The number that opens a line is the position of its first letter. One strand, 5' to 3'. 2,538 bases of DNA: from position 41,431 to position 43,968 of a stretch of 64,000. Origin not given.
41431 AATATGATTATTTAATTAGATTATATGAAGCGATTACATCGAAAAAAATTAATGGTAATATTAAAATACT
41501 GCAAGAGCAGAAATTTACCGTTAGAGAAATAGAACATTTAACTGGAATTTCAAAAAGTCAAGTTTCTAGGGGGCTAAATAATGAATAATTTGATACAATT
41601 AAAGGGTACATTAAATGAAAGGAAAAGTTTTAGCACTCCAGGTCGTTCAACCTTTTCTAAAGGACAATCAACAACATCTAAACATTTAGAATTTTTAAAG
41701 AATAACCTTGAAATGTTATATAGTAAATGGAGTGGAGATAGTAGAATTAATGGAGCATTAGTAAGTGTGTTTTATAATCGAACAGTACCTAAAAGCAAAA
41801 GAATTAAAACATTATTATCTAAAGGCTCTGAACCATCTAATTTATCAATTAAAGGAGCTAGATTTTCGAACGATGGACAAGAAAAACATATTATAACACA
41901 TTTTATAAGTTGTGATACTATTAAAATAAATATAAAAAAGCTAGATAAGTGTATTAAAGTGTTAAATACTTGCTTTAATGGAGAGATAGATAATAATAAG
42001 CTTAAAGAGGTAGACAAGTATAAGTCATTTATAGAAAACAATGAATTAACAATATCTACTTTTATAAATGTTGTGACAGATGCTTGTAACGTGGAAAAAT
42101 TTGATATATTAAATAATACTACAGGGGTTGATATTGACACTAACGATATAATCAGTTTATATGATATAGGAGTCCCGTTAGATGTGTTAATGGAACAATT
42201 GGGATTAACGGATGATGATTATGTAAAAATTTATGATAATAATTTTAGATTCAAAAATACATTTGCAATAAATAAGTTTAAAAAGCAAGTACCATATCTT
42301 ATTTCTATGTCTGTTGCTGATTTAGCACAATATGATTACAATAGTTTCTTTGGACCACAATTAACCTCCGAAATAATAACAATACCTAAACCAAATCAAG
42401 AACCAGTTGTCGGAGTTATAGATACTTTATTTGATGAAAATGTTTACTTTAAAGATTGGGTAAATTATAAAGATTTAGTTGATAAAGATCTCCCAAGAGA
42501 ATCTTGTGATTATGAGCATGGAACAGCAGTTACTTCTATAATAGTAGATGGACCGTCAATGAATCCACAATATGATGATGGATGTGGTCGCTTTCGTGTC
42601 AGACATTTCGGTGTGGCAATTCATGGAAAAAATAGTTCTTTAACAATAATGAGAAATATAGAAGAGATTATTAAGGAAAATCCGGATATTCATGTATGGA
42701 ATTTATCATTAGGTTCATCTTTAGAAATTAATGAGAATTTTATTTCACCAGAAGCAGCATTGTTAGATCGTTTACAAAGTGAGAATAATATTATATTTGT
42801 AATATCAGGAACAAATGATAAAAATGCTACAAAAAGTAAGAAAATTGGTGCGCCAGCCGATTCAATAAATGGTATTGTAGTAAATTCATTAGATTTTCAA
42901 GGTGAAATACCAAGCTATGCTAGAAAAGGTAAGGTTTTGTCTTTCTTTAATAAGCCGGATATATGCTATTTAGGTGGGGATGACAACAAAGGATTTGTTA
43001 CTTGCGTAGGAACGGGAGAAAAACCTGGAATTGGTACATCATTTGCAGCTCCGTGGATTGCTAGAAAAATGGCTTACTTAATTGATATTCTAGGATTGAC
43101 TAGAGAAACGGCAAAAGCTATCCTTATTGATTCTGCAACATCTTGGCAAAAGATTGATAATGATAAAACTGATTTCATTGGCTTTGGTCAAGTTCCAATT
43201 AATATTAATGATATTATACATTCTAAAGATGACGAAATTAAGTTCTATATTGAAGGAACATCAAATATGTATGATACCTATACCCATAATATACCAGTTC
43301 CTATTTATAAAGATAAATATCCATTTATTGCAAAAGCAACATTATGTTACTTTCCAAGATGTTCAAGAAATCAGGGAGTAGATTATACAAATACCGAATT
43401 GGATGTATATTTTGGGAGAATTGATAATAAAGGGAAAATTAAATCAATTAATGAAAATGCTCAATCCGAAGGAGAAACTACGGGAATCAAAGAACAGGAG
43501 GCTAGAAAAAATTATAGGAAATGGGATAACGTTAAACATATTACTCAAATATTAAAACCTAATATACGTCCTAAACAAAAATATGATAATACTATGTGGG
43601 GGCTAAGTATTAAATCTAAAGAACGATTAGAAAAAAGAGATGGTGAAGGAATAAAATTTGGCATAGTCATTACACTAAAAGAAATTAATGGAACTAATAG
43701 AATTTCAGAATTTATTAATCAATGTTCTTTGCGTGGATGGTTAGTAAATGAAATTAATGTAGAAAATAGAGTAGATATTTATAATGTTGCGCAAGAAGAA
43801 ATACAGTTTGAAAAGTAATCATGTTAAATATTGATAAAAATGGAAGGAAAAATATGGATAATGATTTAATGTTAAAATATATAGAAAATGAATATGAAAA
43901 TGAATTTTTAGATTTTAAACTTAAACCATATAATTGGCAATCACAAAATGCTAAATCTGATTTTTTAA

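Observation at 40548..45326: Three-gene cassette AAA-HTH ATPase / S8 subtilase / AlbA_2 (Schlafen-core-like) protein: an extended, uncharacterised ATPase-protease defence candidate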

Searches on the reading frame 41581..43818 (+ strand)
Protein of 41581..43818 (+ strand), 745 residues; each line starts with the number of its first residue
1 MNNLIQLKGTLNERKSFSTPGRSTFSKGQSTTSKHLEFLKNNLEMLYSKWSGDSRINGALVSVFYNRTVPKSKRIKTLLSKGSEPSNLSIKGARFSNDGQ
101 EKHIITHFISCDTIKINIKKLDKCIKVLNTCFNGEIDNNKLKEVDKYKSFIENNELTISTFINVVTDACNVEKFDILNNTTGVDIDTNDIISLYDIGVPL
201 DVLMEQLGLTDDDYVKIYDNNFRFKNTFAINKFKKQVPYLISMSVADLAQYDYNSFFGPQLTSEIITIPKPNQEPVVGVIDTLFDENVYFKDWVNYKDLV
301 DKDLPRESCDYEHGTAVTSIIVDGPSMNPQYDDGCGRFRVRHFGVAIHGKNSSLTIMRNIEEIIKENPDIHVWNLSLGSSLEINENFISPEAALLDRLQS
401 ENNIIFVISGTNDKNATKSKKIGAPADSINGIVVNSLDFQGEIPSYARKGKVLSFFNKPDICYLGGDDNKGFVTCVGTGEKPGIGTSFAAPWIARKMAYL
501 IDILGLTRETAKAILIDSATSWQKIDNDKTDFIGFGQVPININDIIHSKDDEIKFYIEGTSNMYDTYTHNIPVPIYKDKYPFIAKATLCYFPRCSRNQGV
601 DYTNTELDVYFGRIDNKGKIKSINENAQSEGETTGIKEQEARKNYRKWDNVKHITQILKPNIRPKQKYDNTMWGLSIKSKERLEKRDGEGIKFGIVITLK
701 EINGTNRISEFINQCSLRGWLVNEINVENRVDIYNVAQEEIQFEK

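Call 3: search_protein_families(library=pfam, proteins=[window:41581-43818:+], max_evalue=0.01)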
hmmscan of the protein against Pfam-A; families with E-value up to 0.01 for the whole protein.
window:41581-43818:+ (745 aa): 1 family
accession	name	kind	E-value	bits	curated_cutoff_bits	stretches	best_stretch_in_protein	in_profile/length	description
PF00082.27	Peptidase_S8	-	1.9e-28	100.1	21.8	1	273-522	2-276/288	Subtilase family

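Call 4: search_protein_families(library=padloc, proteins=[window:41581-43818:+], max_evalue=0.01)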
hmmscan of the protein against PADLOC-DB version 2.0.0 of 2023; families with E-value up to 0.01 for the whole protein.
window:41581-43818:+ (745 aa): 10 families
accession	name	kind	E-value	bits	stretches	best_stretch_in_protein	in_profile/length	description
PDLC02197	IetS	-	1.4e-62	210.1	1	262-732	245-748/749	-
PDLC02201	IetS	-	7.1e-47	158.1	1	261-647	241-658/781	-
PDLC02199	IetS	-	1.8e-41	140.2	1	267-731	307-822/826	-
PDLC02200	IetS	-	6.8e-23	78.7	1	273-731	268-774/780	-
PDLC04233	IetS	-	8.3e-13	45.3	1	365-417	411-463/855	-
PDLC04234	IetS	-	6.2e-07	26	1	367-414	415-462/656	-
PDLC03014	subtilase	-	3.1e-05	21.6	1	296-520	187-376/391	-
PDLC02198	IetS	-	0.00014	17.9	1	350-415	332-401/795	-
PDLC02657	DndA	-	0.007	13.7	0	80-144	67-134/372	DndA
PDLC02759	SspA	-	0.0084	13.5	0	80-144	65-132/374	SspA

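Call 21: find_homologous_proteins(query=window:41581-43818:+)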
Query window:41581-43818:+ (745 aa): 7607 proteins with E <= 0.001 among 8000 candidates; the best 120 are listed.
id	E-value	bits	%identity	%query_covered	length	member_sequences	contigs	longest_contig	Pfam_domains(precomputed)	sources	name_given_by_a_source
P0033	0.0e+0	1695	100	100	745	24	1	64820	PF00082.28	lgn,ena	-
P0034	0.0e+0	1499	87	100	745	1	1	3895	PF00082.28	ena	-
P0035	0.0e+0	1223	71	100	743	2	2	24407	PF00082.28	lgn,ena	-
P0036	0.0e+0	1215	71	100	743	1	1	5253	PF00082.28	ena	-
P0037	0.0e+0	1207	71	100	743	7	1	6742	PF00082.28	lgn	-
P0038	0.0e+0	1193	70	100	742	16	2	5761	PF00082.28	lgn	-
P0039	0.0e+0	1189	70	100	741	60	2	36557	PF00082.28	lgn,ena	-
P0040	0.0e+0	1186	70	100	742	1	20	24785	PF00082.28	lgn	-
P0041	0.0e+0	1185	70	100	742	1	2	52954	PF00082.28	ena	-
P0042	0.0e+0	1185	70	100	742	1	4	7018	PF00082.28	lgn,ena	-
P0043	0.0e+0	1184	69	100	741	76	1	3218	PF00082.28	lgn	-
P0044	0.0e+0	1181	69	100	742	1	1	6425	PF00082.28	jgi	-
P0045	0.0e+0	1166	68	100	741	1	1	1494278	PF00082.28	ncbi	-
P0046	0.0e+0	1132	66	100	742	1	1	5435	PF00082.28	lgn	-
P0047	0.0e+0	1077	64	100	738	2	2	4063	PF00082.28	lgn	-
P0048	0.0e+0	1077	64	100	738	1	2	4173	PF00082.28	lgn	-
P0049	0.0e+0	1073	64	100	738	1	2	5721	PF00082.28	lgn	-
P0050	0.0e+0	1073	64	100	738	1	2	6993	PF00082.28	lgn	-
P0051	0.0e+0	1072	64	100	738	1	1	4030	PF00082.28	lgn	-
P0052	0.0e+0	1071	64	100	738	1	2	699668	PF00082.28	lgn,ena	-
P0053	0.0e+0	1070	65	100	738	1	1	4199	PF00082.28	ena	-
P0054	0.0e+0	1070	64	100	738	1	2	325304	PF00082.28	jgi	-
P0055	0.0e+0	1069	64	100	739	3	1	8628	PF00082.28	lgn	-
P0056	0.0e+0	1069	64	100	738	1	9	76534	PF00082.28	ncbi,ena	-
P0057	0.0e+0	1067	64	100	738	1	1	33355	PF00082.28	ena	-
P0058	0.0e+0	1067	64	100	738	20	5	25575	PF00082.28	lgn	-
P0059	0.0e+0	1064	64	100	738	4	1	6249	PF00082.28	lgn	-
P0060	0.0e+0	1063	65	100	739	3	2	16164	PF00082.28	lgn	-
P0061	0.0e+0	1062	64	100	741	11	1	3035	PF00082.28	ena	-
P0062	0.0e+0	1062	63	100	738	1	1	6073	PF00082.28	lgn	-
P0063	0.0e+0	1061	63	100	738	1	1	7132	PF00082.28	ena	-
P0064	0.0e+0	1059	63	100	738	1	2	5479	PF00082.28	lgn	-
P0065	0.0e+0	1059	65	100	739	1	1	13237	PF00082.28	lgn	-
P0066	0.0e+0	1057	63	100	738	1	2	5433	PF00082.28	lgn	-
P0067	0.0e+0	1056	63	100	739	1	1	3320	PF00082.28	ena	-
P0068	0.0e+0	1056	64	100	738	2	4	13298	PF00082.28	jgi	-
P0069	0.0e+0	1054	64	100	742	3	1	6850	PF00082.28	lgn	-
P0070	0.0e+0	1054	63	100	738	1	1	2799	PF00082.28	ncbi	-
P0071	0.0e+0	1046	64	100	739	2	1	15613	PF00082.28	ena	-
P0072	0.0e+0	1046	63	100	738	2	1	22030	PF00082.28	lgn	-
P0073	0.0e+0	1045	63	100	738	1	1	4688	PF00082.28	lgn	-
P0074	0.0e+0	1044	63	100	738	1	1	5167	PF00082.28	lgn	-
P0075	0.0e+0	1043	62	100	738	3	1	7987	PF00082.28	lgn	-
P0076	0.0e+0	1041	64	100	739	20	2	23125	PF00082.28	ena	-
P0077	0.0e+0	1041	63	100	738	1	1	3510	PF00082.28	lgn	-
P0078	0.0e+0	1040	62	100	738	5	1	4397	PF00082.28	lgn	-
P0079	0.0e+0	1038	63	100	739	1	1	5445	PF00082.28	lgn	-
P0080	0.0e+0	1037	64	100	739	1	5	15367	PF00082.28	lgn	-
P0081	0.0e+0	1035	62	100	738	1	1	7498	PF00082.28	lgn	-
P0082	0.0e+0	1034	63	100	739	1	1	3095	PF00082.28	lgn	-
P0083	0.0e+0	1033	63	100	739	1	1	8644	PF00082.28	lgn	-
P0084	0.0e+0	1033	64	100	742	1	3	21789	PF00082.28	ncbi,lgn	-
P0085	0.0e+0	1031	62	100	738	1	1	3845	PF00082.28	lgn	-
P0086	0.0e+0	1026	62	100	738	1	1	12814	PF00082.28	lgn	-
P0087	0.0e+0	1024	62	100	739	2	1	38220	PF00082.28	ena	-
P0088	0.0e+0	1014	62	100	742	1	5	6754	PF00082.28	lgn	-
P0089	1.1e-296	1004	61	100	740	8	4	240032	PF00082.28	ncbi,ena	-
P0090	3.4e-294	996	60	100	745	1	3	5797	PF00082.28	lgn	-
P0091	9.4e-292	988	61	100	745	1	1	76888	PF00082.28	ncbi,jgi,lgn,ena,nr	ncbi:MAG: S8 family peptidase [Oscillospiraceae bacterium]|nr:S8 family peptidase [Oscillospiraceae 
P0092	3.2e-276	936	57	100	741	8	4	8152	PF00082.28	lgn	-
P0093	4.2e-266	903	56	100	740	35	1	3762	PF00082.28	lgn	-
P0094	2.9e-260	884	55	100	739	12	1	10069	PF00082.28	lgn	-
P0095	4.6e-260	883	56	100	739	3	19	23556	PF00082.28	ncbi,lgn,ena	-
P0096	7.7e-260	882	64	81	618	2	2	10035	PF00082.28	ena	-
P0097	2.5e-259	881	55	100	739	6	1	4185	PF00082.28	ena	-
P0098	3.6e-259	880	55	100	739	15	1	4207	PF00082.28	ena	-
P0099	1.8e-258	878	55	100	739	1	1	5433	PF00082.28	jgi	-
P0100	3.9e-257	873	54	100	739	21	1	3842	PF00082.28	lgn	-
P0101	1.7e-256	871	56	100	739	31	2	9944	PF00082.28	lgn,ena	-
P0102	6.5e-255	866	53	100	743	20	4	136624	PF00082.28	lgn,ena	-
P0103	3.2e-252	857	54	100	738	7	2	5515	PF00082.28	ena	-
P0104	4.0e-252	857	53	100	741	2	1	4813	PF00082.28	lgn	-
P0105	4.0e-251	853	53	100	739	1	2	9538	PF00082.28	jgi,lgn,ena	-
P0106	4.0e-251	853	53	100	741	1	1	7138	PF00082.28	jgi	-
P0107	4.4e-251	853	51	100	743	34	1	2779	PF00082.28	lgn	-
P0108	9.5e-251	852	55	100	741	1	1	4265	PF00082.28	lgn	-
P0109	9.9e-251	852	53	100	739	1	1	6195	PF00082.28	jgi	jgi:hypothetical protein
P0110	1.6e-250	851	53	100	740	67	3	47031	PF00082.28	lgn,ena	-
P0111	2.0e-250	851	54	100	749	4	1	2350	PF00082.28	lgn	-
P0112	3.1e-250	850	53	100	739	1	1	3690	PF00082.28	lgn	-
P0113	3.7e-250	850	53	100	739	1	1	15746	PF00082.28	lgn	-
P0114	3.8e-250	850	54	100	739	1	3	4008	PF00082.28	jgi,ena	jgi:Subtilase family.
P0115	4.9e-250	850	54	100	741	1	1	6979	PF00082.28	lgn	-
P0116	5.1e-250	850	54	100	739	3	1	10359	PF00082.28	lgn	-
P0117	9.7e-250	849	54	100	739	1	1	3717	PF00082.28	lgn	-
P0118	1.0e-249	849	53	100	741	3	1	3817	PF00082.28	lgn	-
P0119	1.3e-249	848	53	100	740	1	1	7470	PF00082.28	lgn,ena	-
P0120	1.5e-249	848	53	100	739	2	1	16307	PF00082.28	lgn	-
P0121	1.5e-249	848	53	100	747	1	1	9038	PF00082.28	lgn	-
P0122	2.2e-249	848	54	100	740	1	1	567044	PF00082.28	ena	-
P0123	2.3e-249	848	55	100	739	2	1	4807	PF00082.28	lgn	-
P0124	2.8e-249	847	55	100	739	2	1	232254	PF00082.28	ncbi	ncbi:MAG: S8 family peptidase [Alkaliphilus sp.]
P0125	6.9e-249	846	52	100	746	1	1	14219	PF00082.28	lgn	-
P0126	7.2e-249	846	54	100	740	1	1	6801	PF00082.28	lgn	-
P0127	1.1e-248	845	54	100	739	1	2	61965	PF00082.28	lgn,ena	-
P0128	1.3e-248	845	53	100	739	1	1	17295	PF00082.28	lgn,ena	-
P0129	1.7e-248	845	54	100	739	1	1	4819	PF00082.28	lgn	-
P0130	2.4e-248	844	53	100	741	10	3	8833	PF00082.28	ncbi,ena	-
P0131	2.9e-248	844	53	100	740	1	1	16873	PF00082.28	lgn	-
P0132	3.0e-248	844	53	100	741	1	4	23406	PF00082.28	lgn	-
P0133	3.4e-248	844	53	100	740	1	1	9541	PF00082.28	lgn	-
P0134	3.7e-248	844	50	100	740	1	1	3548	PF00082.28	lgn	-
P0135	4.1e-248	843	52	100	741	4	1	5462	PF00082.28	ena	-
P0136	4.5e-248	843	52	100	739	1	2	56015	PF00082.28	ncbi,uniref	ncbi:S8 family peptidase [Clostridium perfringens]|uniref:S8 family peptidase n=1 Tax=Clostridium pe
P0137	5.1e-248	843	53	100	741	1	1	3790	PF00082.28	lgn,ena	-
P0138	7.0e-248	843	53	100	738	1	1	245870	PF00082.28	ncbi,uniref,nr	ncbi:hypothetical protein J2Z76_002443 [Sedimentibacter acidaminivorans]|uniref:Peptidase S8/S53 dom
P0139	7.3e-248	843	52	100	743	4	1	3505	PF00082.28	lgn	-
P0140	8.2e-248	842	53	100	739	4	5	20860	PF00082.28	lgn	-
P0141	8.3e-248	842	53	100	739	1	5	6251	PF00082.28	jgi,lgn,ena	-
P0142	8.4e-248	842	53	100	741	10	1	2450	PF00082.28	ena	-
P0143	1.0e-247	842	53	100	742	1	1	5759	PF00082.28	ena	-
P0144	1.7e-247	841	52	100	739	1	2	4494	PF00082.28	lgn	-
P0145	1.8e-247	841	53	100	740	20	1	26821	PF00082.28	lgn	-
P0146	2.6e-247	841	52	100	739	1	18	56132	PF00082.28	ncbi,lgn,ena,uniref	ncbi:S8 family peptidase (plasmid) [Clostridium perfringens]|uniref:S8 family peptidase n=1 Tax=Clos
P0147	2.8e-247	841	52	100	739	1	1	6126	PF00082.28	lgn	-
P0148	3.7e-247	840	52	100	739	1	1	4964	PF00082.28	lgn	-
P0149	3.9e-247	840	52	100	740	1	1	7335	PF00082.28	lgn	-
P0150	6.1e-247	840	53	100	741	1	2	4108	PF00082.28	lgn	-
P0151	6.9e-247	839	52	100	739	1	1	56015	PF00082.28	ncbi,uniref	ncbi:S8 family peptidase (plasmid) [Clostridium perfringens]|uniref:S8 family peptidase n=1 Tax=Clos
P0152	7.3e-247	839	53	100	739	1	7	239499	PF00082.28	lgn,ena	-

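Call 23: find_related_loci(query=window:41581-43818:+, collection=genome_contigs, flank=7000)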
Query window:41581-43818:+ (745 aa) in genome_contigs; peptide patterns used: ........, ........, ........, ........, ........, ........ (x = any residue, [..] = any of these).
39 stretches matched a pattern; 19 encode a relative of the query (tblastn E <= 1e-3); 19 distinct loci.
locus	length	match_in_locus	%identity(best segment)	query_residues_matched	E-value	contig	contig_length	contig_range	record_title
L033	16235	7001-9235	100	1-745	0e+0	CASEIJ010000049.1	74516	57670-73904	uncultured Mycoplasmatota bacterium isolate SI.T10.metabat-bins.87 genome assembly, contig: SI.T10.metabat-bins.87.fa_k1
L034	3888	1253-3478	64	1-744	0e+0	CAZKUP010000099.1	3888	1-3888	MAG TPA_asm: uncultured Clostridium sp. isolate SRP313737_co1_172 genome assembly, contig: NODE_30337_length_3888_cov_62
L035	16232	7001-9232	61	1-743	0e+0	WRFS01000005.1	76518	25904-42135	MAG: Oscillospiraceae bacterium isolate Lab288P4bin87 Ga0123354_10000073, whole genome shotgun sequence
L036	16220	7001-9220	53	1-744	0e+0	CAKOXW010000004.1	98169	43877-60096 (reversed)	MAG: uncultured Bacilli bacterium isolate REFINED_METABAT215_TOP10_CONTIGS_1500_ASSEMBLY_K77_MERGED__Hadza_MoBio_hadza-I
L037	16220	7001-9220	53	1-744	0e+0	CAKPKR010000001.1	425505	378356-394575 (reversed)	MAG: uncultured Bacilli bacterium isolate REFINED_METABAT215_TOP10_CONTIGS_1500_ASSEMBLY_K77_MERGED__Hadza_MoBio_hadza-E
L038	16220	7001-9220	52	1-744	0e+0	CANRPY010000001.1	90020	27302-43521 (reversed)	MAG: uncultured Bacilli bacterium isolate Lapin-018__bin50 genome assembly, contig: Lapin-018__NODE_183_length_90020_cov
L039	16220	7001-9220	50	1-745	0e+0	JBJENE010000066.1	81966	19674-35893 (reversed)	MAG: Butyrivibrio sp. isolate LOHA14_bin.032 NODE_89_length_81966_cov_8.720526, whole genome shotgun sequence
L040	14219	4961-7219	51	1-744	0e+0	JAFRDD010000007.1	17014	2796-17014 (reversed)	MAG: Clostridia bacterium isolate RGIG2387 Goat_Ileum-4__c258, whole genome shotgun sequence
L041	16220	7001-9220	52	1-744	0e+0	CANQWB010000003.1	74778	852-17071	MAG: uncultured Bacilli bacterium isolate Lapin-014__bin1 genome assembly, contig: Lapin-014__NODE_209_length_74778_cov_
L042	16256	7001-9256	51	1-744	0e+0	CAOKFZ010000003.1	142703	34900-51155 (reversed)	MAG TPA_asm: uncultured Clostridium sp. isolate SRR15604563_bin.52_metawrap_v1.3_MAG genome assembly, contig: NODE.131_l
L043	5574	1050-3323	51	1-744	0e+0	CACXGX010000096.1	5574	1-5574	MAG: uncultured Erysipelotrichaceae bacterium isolate RUG11250 genome assembly, contig: RUG11250_asm_96, whole genome sh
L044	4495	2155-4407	52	1-744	0e+0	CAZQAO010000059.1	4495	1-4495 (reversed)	MAG TPA_asm: uncultured Muribaculaceae bacterium isolate SRP314395_co1_23 genome assembly, contig: NODE_17058_length_449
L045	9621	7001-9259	51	1-744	0e+0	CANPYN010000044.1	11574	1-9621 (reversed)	MAG: uncultured Clostridia bacterium isolate Lapin-002__bin17 genome assembly, contig: Lapin-002__NODE_7309_length_11574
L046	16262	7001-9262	47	1-744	0e+0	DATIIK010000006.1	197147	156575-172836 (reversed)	MAG TPA_asm: Candidatus Saccharimonadales bacterium isolate SMAG_U15663 k141_133761, whole genome shotgun sequence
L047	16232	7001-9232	46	1-744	0e+0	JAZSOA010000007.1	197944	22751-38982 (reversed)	MAG: Candidatus Nanosyncoccaceae bacterium isolate T1900044549_TS20190015.MAGScoT_cleanbin_000074 SGB_198_k141_1726186,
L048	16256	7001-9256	51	1-744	0e+0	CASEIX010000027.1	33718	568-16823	uncultured Eubacteriales bacterium isolate SI.T11.metabat-bins.17 genome assembly, contig: SI.T11.metabat-bins.17.fa_k14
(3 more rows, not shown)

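Call 46: search_protein_families(library=ncbifam, proteins=[window:41581-43818:+], max_evalue=0.001)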
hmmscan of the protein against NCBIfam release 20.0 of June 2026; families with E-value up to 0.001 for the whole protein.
window:41581-43818:+ (745 aa): 2 families
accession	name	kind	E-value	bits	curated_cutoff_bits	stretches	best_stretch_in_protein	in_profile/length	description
NF042956.1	IteS_antiphage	equivalog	4.6e-45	154.1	900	1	262-730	245-746/747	S8 family anti-phage peptidase IteS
TIGR03921.1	T7SS_mycosin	equivalog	3.8e-08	32.9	278.75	1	276-538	16-279/353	type VII secretion-associated serine protease mycosin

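Call 50: search_dna_similar(query=window:41581-43818:+, collection=plasmids, mode=protein, max_rows=25, rows=spread)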
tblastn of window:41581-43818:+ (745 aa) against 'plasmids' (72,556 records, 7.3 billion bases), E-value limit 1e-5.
Records with a match: 64; places in all: 64; records where one place covers at least 80% of the query: 18.
Best place of each record, by identity: <60% 64.
By first word of the organism name: Clostridium 13; Enterococcus 10; Bradyrhizobium 4; Streptomyces 3; Xanthomonas 3; Macrococcoides 2; Agrobacterium 2; Kitasatospora 2; Acinetobacter 2; Rhizobium 2; and 20 more.
By predicted mobility (MOB-suite, as given by PLSDB): mobilizable 22; non-mobilizable 22; conjugative 20.
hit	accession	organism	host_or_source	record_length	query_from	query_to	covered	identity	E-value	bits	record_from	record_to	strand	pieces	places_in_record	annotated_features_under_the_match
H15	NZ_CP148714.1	Clostridium perfringens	-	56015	1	745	100%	52.5%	0e+0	783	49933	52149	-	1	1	S8 family peptidase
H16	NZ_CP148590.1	Clostridium perfringens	Homo sapiens,single cell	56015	1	745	100%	52.3%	0e+0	781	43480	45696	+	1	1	S8 family peptidase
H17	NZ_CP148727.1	Clostridium perfringens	Homo sapiens,single cell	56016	1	745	100%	52.3%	0e+0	781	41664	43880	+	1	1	S8 family peptidase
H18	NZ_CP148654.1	Clostridium perfringens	Homo sapiens,single cell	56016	1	745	100%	52.3%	0e+0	781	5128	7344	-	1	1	S8 family peptidase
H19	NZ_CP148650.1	Clostridium perfringens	Homo sapiens,single cell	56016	1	745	100%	52.3%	0e+0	781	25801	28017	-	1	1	S8 family peptidase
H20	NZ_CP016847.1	Carnobacterium maltaromaticum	cell culture,poultry meat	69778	2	744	100%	44.4%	0e+0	611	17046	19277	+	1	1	S8 family peptidase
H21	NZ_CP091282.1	Macrococcoides canis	cultured bacterial source,environment ...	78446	1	744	100%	42.1%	3e-177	570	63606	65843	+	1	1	S8 family peptidase | ATP-binding protein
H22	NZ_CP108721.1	Streptomyces sp. NBC_00998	-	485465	193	700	68%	24.6%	1e-18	99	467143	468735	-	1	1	S8 family peptidase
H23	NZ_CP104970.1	Phyllobacterium zundukense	Vicia costata,cell culture,root nodule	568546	275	736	62%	24.5%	8e-13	80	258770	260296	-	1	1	S8 family peptidase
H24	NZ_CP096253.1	Bradyrhizobium barranii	Glycine max cv. AC Glengarry,Cell ...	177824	275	731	61%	23.1%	1e-9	70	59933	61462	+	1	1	S8 family peptidase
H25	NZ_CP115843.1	Agrobacterium tumefaciens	willow,cell culture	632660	260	658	54%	26.4%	7e-16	90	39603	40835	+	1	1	S8 family peptidase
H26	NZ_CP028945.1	Vibrio sp. dhg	single cell,ocean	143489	313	733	57%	24.7%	1e-14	86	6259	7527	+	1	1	S8 family peptidase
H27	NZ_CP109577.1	Streptomyces sp. NBC_01369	-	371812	312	720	55%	24.6%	7e-18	97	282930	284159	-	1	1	S8 family peptidase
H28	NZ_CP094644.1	Acinetobacter sp. PK01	mixed culture,Laboratory activated ...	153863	313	733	57%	23.3%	5e-15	87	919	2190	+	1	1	S8 family peptidase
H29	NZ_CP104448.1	Acinetobacter baumannii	Homo sapiens,sputum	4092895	313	733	57%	23.1%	2e-15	89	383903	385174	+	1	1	none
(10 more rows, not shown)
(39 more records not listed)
